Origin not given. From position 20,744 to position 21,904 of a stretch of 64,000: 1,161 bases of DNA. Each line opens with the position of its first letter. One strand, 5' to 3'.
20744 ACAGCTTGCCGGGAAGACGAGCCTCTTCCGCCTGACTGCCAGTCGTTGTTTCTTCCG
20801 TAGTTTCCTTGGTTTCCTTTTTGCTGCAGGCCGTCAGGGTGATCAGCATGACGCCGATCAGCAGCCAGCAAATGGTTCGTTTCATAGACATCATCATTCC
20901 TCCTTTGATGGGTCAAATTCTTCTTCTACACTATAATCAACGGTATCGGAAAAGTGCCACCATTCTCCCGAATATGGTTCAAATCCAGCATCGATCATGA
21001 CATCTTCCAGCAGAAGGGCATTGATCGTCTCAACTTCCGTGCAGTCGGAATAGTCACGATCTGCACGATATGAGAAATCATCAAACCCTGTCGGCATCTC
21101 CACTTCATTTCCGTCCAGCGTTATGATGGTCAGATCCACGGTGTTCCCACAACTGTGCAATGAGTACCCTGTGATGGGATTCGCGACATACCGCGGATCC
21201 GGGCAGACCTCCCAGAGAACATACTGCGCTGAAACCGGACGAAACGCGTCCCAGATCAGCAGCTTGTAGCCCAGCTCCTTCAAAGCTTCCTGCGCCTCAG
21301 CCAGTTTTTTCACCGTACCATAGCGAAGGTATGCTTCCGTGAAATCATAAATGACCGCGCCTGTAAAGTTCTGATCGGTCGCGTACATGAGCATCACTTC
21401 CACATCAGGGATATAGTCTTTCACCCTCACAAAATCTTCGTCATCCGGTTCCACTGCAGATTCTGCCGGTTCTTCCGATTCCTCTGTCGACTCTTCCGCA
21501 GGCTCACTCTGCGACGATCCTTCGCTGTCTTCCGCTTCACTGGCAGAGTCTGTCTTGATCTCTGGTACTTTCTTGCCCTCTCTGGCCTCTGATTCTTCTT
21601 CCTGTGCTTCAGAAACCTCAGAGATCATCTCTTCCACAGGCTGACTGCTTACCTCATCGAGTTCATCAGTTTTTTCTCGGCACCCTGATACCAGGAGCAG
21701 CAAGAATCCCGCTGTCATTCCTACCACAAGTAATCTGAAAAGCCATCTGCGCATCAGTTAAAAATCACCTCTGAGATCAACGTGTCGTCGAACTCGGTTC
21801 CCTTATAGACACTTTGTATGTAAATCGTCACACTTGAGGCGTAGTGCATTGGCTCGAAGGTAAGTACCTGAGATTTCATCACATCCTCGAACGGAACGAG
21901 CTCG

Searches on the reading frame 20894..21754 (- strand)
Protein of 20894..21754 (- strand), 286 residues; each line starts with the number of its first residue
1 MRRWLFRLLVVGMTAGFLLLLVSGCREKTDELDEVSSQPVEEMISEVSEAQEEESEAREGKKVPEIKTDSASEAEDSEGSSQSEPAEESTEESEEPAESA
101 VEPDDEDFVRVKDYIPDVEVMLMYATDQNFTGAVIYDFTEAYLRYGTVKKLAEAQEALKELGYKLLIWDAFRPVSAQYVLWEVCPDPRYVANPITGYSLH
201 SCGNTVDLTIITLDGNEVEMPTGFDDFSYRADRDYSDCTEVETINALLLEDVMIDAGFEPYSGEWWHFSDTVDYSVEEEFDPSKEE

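Call 7: search_protein_families(library=pfam, proteins=[window:20894-21754:-])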
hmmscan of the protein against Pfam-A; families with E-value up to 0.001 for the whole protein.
window:20894-21754:- (286 aa): 2 families
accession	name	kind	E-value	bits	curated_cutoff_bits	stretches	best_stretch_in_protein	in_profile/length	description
PF01427.22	Peptidase_M15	-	3.6e-33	115.5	27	1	106-271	3-185/199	D-ala-D-ala dipeptidase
PF02557.22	VanY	-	0.00098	19.4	25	0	142-213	3-79/132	D-alanyl-D-alanine carboxypeptidase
